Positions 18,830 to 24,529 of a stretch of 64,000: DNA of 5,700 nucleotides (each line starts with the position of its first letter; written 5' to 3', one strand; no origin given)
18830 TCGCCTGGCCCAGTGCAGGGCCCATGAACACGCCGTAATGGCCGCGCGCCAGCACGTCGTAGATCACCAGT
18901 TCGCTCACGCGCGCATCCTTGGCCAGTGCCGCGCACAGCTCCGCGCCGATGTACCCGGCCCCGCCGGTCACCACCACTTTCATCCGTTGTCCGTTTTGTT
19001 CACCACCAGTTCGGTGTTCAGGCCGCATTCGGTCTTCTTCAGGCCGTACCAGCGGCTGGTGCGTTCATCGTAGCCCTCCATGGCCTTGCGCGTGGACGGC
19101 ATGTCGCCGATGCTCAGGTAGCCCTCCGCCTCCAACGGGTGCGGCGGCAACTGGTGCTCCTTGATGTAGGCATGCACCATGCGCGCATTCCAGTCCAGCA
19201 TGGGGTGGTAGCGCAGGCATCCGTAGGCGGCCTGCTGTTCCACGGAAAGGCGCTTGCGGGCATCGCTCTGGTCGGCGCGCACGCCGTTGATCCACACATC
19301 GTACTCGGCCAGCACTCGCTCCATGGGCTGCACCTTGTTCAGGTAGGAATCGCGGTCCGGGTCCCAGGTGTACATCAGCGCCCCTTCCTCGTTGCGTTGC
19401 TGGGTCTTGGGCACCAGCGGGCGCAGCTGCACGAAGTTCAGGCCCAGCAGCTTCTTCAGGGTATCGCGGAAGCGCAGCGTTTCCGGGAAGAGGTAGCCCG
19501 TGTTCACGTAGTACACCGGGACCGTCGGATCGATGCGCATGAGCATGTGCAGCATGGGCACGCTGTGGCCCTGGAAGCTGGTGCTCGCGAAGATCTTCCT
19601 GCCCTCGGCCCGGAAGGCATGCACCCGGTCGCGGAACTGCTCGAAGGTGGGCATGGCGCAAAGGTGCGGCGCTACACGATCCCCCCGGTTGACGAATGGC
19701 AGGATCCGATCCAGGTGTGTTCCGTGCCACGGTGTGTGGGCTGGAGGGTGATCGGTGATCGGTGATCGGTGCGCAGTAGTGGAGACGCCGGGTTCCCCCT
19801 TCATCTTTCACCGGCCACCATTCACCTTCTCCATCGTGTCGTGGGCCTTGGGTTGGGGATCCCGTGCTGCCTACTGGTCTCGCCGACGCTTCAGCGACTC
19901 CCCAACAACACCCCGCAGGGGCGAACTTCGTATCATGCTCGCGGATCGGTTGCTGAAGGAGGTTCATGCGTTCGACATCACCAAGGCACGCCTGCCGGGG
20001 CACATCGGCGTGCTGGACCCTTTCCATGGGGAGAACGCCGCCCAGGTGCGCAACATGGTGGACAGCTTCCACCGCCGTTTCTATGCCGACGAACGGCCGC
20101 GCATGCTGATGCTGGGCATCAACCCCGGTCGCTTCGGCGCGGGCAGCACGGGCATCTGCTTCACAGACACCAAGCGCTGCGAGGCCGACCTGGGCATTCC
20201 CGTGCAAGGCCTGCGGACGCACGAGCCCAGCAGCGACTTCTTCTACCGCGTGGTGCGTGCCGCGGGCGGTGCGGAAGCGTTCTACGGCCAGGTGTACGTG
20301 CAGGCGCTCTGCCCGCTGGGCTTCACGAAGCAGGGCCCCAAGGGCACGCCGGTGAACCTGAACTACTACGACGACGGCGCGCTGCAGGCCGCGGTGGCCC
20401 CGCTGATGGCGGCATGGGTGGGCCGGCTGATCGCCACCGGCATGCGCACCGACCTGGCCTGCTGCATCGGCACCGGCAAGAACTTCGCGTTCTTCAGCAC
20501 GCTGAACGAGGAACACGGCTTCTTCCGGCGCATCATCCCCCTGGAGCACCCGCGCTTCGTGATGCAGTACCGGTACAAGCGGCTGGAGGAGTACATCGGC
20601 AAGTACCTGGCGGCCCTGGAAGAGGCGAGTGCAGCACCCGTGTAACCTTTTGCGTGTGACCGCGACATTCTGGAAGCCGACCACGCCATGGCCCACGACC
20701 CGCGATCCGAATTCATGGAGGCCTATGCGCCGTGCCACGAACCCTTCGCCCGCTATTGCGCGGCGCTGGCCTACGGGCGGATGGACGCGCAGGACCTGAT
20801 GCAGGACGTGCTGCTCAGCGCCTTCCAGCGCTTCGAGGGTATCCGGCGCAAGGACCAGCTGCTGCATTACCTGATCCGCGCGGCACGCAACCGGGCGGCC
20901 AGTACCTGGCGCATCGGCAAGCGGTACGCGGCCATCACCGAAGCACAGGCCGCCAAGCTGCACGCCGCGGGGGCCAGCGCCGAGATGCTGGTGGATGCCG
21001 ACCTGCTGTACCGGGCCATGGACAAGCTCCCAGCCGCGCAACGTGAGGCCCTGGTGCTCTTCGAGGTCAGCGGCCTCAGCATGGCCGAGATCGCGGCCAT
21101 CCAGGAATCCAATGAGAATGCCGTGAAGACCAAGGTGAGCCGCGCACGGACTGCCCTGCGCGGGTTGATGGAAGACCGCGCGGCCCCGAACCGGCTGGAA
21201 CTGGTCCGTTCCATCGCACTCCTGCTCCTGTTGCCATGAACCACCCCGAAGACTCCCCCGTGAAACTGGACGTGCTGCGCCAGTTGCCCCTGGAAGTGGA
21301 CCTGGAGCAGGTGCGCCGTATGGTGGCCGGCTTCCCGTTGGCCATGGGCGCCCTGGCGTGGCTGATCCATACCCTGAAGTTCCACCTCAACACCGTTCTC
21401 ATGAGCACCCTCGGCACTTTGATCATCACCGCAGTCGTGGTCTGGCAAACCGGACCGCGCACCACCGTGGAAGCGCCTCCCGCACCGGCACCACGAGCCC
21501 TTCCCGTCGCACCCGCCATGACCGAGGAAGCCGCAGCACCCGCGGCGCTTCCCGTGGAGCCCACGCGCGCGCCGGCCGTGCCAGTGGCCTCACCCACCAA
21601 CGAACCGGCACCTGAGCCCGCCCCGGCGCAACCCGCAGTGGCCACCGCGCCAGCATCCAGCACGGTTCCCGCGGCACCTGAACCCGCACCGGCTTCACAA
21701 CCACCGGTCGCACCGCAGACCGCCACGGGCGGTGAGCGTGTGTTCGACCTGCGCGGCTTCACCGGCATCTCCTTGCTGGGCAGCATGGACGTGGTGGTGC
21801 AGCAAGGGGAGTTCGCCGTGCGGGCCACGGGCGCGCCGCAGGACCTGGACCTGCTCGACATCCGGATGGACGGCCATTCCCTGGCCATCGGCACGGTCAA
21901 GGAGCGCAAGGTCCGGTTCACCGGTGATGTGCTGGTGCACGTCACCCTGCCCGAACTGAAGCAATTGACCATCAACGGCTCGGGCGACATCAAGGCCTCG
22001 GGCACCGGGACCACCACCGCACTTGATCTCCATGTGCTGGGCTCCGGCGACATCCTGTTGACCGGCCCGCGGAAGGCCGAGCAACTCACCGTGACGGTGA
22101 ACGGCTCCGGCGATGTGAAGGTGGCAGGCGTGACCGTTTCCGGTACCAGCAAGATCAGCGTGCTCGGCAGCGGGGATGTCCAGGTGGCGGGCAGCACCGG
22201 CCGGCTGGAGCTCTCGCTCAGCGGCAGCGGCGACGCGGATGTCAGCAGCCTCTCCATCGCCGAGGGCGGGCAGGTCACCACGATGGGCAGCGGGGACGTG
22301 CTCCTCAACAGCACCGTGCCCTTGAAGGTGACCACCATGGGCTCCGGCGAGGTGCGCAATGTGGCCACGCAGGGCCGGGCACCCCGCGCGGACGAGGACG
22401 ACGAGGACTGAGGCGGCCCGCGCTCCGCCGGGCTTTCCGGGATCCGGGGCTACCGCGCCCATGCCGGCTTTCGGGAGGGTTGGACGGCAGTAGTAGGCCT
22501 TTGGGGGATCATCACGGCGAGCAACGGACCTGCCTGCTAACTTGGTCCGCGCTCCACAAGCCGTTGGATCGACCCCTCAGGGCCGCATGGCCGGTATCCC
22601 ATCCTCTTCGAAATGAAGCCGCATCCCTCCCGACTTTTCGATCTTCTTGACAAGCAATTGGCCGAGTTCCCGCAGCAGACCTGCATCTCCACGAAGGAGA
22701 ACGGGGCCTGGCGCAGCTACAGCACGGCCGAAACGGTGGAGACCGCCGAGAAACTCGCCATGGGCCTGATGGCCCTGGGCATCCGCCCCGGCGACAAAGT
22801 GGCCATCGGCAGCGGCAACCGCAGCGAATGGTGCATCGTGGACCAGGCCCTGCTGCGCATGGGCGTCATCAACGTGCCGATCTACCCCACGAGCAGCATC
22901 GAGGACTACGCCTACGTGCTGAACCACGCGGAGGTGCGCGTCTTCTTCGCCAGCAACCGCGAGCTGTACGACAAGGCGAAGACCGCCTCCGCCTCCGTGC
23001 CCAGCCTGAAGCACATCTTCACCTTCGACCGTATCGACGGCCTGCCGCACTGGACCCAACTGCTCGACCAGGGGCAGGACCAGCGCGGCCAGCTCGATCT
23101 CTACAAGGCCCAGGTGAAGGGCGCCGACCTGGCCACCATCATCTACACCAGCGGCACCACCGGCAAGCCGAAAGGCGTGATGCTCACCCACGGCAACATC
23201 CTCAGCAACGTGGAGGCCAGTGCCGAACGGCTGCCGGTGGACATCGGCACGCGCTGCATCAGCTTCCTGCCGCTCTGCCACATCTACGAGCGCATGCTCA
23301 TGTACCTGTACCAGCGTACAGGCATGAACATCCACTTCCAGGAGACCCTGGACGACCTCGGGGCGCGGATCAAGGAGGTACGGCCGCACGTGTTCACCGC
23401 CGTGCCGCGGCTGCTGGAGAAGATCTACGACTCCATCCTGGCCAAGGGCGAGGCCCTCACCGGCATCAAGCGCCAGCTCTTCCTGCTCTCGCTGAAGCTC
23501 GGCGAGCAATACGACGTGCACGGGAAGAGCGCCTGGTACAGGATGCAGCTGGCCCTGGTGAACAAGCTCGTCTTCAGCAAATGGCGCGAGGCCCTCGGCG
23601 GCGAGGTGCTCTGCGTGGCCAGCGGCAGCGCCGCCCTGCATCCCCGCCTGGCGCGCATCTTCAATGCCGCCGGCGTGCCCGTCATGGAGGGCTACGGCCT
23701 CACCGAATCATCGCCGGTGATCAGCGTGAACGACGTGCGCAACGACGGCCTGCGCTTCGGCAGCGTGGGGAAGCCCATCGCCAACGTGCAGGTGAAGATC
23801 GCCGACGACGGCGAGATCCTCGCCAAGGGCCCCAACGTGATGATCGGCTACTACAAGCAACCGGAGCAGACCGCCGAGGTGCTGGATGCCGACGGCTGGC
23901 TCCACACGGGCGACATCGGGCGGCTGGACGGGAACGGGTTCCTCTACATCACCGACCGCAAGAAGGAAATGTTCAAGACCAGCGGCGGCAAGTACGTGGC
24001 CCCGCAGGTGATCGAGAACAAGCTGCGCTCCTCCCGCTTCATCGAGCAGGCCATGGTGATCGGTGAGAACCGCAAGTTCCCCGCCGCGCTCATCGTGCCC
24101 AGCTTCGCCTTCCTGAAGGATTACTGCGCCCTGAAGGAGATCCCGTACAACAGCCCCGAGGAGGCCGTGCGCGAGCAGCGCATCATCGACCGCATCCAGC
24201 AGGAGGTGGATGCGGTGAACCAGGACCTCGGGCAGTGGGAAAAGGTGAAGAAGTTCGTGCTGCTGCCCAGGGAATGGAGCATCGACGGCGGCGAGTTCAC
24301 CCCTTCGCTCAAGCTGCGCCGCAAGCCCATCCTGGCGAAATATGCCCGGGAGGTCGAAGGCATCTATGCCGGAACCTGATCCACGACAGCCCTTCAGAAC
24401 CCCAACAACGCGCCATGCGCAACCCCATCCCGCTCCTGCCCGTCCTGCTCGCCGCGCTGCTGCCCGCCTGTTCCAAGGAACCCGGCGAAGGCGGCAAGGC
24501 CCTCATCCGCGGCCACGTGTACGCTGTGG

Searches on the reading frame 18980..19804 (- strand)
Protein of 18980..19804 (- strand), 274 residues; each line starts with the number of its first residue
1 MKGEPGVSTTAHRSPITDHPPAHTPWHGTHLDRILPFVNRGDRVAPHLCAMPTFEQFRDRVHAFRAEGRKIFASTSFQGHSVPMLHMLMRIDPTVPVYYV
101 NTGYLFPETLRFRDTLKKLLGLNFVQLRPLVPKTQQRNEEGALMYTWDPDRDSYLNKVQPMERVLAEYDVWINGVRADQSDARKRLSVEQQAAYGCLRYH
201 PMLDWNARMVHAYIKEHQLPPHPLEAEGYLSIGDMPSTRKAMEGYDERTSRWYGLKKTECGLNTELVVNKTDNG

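Call 56: search_protein_families(library=pfam, proteins=[window:18980-19804:-], max_evalue=0.00001)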
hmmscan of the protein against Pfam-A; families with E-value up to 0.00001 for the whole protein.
window:18980-19804:- (274 aa): 1 family
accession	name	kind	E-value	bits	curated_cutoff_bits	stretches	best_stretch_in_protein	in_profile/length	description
PF01507.26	PAPS_reduct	-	6.6e-37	127.6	22.5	1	71-239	2-174/175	Phosphoadenosine phosphosulfate reductase domain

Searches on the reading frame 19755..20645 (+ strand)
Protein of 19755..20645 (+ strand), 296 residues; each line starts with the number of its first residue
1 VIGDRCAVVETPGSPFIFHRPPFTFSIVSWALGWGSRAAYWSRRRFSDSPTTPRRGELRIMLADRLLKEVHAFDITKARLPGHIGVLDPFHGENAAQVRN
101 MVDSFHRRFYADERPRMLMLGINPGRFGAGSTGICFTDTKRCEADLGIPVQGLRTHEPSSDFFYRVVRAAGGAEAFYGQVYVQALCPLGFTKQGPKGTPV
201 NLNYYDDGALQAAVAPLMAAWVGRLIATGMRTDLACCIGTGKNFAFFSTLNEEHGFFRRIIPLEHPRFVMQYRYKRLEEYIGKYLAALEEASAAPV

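Call 56: search_protein_families(library=pfam, proteins=[window:19755-20645:+], max_evalue=0.00001)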
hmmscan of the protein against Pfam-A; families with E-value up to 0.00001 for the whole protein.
window:19755-20645:+ (296 aa): 1 family
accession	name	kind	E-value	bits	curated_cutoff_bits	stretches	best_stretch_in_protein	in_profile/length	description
PF03167.25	UDG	-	7e-11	42.8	24.3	1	112-288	5-140/141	Uracil DNA glycosylase superfamily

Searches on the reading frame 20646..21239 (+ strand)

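Call 56: search_protein_families(library=pfam, proteins=[window:20646-21239:+], max_evalue=0.00001)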
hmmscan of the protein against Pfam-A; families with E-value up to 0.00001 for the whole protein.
window:20646-21239:+ (197 aa): 2 families
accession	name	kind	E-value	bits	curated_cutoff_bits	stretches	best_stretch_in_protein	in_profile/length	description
PF08281.18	Sigma70_r4_2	-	3.3e-14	52.7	25.7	1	120-171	3-54/54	Sigma-70, region 4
PF04542.20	Sigma70_r2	-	9.9e-06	25.7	24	0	36-89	11-66/71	Sigma-70 region 2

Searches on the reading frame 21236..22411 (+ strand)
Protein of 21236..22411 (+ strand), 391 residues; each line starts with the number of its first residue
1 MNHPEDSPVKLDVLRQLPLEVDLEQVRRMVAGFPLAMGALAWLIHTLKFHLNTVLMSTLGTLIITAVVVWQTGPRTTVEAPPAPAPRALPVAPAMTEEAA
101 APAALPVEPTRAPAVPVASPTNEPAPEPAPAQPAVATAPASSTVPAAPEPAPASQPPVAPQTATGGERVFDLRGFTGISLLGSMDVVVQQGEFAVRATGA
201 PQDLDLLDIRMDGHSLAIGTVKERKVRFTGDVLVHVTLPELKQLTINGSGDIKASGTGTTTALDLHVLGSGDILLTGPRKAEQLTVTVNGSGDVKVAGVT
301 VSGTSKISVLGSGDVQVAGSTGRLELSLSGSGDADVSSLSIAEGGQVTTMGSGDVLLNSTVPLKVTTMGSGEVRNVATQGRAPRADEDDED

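Call 56: search_protein_families(library=pfam, proteins=[window:21236-22411:+], max_evalue=0.00001)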
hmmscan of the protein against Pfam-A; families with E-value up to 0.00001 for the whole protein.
window:21236-22411:+ (391 aa): 2 families
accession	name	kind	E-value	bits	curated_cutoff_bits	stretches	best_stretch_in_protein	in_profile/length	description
PF10988.14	DUF2807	-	4e-25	89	24.2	1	175-375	2-177/181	Putative auto-transporter adhesin, head GIN domain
PF13349.12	DUF4097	-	6.2e-06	26.2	22.9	0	211-358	39-190/247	Toastrack DUF4097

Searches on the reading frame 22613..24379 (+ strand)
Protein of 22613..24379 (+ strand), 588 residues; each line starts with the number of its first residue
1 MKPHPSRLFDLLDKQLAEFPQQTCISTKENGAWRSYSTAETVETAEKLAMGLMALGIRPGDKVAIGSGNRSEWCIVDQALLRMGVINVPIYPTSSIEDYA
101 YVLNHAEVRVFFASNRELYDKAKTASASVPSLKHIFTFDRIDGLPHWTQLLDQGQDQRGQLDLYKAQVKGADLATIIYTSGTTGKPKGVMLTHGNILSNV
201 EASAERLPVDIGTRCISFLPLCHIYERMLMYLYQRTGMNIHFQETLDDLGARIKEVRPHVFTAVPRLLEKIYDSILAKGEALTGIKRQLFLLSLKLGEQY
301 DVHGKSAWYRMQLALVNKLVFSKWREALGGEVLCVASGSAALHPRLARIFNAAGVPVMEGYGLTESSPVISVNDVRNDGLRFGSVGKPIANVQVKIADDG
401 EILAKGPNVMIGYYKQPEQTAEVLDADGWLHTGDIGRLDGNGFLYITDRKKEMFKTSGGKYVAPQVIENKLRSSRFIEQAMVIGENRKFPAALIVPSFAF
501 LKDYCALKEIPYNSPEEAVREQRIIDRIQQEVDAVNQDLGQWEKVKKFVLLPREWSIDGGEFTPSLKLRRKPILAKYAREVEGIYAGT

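Call 55: search_protein_families(library=pfam, proteins=[window:22613-24379:+], max_evalue=0.00001)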
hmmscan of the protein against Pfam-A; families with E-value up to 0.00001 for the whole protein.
window:22613-24379:+ (588 aa): 2 families
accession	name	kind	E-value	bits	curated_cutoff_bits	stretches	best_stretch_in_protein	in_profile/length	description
PF00501.34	AMP-binding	-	1.2e-75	255.2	29.9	1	13-414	2-384/384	AMP-binding enzyme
PF23562.2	AMP-binding_C_3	-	2.9e-12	47.5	20.8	1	457-586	7-121/124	AMP-binding enzyme C-terminal domain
